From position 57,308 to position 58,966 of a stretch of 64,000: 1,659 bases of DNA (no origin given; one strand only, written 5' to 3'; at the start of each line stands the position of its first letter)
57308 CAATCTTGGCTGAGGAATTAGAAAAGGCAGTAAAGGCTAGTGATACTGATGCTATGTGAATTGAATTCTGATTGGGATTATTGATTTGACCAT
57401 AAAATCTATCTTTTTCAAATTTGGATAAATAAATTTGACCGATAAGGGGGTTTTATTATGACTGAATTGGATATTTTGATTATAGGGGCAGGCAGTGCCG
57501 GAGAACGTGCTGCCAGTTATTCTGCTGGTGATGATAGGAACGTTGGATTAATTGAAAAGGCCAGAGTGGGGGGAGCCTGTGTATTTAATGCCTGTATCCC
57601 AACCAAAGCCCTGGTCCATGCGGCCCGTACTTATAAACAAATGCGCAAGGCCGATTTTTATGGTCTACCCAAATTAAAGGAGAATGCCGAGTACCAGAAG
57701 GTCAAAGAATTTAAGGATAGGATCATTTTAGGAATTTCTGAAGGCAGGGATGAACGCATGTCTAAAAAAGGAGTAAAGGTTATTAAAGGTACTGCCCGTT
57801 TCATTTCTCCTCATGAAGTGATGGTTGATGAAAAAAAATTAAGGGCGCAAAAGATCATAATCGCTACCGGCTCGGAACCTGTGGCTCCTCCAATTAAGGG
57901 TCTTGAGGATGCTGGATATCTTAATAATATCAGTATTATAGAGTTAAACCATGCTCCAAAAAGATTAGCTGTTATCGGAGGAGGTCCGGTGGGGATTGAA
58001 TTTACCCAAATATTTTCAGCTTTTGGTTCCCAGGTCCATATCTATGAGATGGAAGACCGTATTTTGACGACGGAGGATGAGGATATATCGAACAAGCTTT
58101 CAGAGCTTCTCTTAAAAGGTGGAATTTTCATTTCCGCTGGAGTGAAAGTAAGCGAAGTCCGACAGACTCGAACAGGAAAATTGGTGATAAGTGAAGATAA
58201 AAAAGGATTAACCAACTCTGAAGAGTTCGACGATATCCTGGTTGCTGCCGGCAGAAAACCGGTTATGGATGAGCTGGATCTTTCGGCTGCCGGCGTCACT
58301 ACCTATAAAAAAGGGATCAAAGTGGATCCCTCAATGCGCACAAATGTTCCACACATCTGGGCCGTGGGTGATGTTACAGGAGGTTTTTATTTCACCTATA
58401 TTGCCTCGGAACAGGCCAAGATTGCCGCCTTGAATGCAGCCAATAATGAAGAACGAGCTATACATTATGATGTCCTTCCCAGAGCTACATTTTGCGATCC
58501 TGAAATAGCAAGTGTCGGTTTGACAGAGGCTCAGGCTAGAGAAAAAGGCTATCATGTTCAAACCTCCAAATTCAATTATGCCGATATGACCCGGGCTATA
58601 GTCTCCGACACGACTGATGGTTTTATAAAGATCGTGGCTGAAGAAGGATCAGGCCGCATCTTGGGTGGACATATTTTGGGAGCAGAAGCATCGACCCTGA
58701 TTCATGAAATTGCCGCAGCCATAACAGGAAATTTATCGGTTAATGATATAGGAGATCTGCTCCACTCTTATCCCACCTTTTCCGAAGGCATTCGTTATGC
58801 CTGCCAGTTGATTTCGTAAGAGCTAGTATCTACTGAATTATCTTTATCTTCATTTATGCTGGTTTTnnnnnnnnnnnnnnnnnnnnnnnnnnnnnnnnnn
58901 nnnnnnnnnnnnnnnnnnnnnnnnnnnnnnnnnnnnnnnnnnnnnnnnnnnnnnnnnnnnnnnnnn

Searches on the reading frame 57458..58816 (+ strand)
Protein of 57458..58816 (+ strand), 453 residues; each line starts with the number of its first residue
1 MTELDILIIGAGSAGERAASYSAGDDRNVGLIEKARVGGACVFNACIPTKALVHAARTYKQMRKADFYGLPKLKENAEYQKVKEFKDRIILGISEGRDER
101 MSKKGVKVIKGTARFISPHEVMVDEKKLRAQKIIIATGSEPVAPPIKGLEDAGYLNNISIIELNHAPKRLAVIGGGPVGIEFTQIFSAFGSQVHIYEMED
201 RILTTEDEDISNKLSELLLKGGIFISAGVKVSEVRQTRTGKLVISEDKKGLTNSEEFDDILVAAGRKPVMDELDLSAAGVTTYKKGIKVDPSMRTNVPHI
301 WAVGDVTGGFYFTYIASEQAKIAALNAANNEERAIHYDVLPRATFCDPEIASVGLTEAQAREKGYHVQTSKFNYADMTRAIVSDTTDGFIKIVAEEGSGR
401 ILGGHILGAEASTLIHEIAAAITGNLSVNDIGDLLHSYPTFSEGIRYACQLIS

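Call 22: search_protein_families(library=pfam, proteins=[window:57458-58816:+], max_evalue=0.001)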
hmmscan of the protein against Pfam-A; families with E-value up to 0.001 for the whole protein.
window:57458-58816:+ (453 aa): 11 families
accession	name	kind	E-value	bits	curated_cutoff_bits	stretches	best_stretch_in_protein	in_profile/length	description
PF07992.20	Pyr_redox_2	-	7.5e-60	203.3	26.1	1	5-320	2-291/291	Pyridine nucleotide-disulphide oxidoreductase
PF02852.28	Pyr_redox_dim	-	8.9e-36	122.9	25.3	1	341-447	2-108/110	Pyridine nucleotide-disulphide oxidoreductase, dimerisation domain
PF00070.33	Pyr_redox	-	8e-15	55.6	22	1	169-242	1-74/82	Pyridine nucleotide-disulphide oxidoreductase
PF13738.12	Pyr_redox_3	-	8.4e-10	38.8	30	1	119-304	114-305/305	Pyridine nucleotide-disulphide oxidoreductase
PF02737.24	3HCDH_N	-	2.8e-05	24.6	22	1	170-223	2-55/180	3-hydroxyacyl-CoA dehydrogenase, NAD binding domain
PF03486.20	HI0933_like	-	4.3e-05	23.5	50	0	5-37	2-34/244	HI0933-like protein Rossmann domain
PF13450.12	NAD_binding_8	-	0.0001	22.9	21.9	0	8-61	1-54/68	NAD(P)-binding Rossmann-like domain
PF01134.28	GIDA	-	0.00011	21.8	22.1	0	5-139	1-150/391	Glucose inhibited division protein A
PF00890.30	FAD_binding_2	-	0.00017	21.3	20.4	0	5-43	1-40/414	FAD binding domain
PF13434.12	Lys_Orn_oxgnase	-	0.0007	19.3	21.3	0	124-184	142-205/339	L-lysine 6-monooxygenase/L-ornithine 5-monooxygenase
PF01262.27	AlaDh_PNT_C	-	0.00094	19.1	23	0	167-213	28-74/214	Alanine dehydrogenase/PNT, C-terminal domain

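Call 42: search_protein_families(library=ncbifam, proteins=[window:57458-58816:+], max_evalue=1e-10)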
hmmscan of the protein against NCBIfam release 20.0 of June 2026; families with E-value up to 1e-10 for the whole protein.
window:57458-58816:+ (453 aa): 34 families (the best 25 are shown)
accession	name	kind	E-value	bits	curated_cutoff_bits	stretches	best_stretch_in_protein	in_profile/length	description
TIGR01350.1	lipoamide_DH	equivalog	9.5e-122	407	408.8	1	4-450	2-452/461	dihydrolipoyl dehydrogenase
TIGR02053.1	MerA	equivalog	1.1e-117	394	454.45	1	4-450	1-451/465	mercury(II) reductase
NF004991.0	PRK06370.1-3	subfamily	1.5e-117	393.3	620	1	4-449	36-484/509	FAD-containing oxidoreductase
NF004947.0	PRK06292.2-5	equivalog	1.7e-99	333.8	592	1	1-448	1-454/474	dihydrolipoyl dehydrogenase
NF004992.0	PRK06370.1-4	equivalog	3.7e-99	332.2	629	1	2-445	3-448/459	FAD-containing oxidoreductase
NF004943.0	PRK06292.2-1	equivalog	1.6e-94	317.2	432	1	1-450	1-453/456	dihydrolipoyl dehydrogenase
NF004776.0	PRK06116.1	equivalog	1.7e-93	314.1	480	1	2-443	3-444/450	glutathione-disulfide reductase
NF004946.0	PRK06292.2-4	subfamily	6.1e-90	302.3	634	1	1-448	1-466/487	dihydrolipoyl dehydrogenase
NF003585.0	PRK05249.1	equivalog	7e-87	292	465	1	2-449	5-454/464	Si-specific NAD(P)(+) transhydrogenase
NF005884.0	PRK07846.1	equivalog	3.1e-86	289.8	501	1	1-432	1-430/454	mycothione reductase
NF010311.1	PRK13748.1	subfamily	7.2e-82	276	600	1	3-451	97-547/560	mercury(II) reductase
NF004990.0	PRK06370.1-1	equivalog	1.1e-81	274.9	842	1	3-445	4-448/459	FAD-containing oxidoreductase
NF004945.0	PRK06292.2-3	equivalog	4.5e-81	273.1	494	1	1-451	1-451/457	dihydrolipoyl dehydrogenase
TIGR01424.1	gluta_reduc_2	equivalog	6.7e-81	272.1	606.05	1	4-432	3-429/446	glutathione-disulfide reductase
TIGR03452.1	mycothione_red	equivalog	1.7e-80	271.1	635.65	1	3-432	2-431/452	mycothione reductase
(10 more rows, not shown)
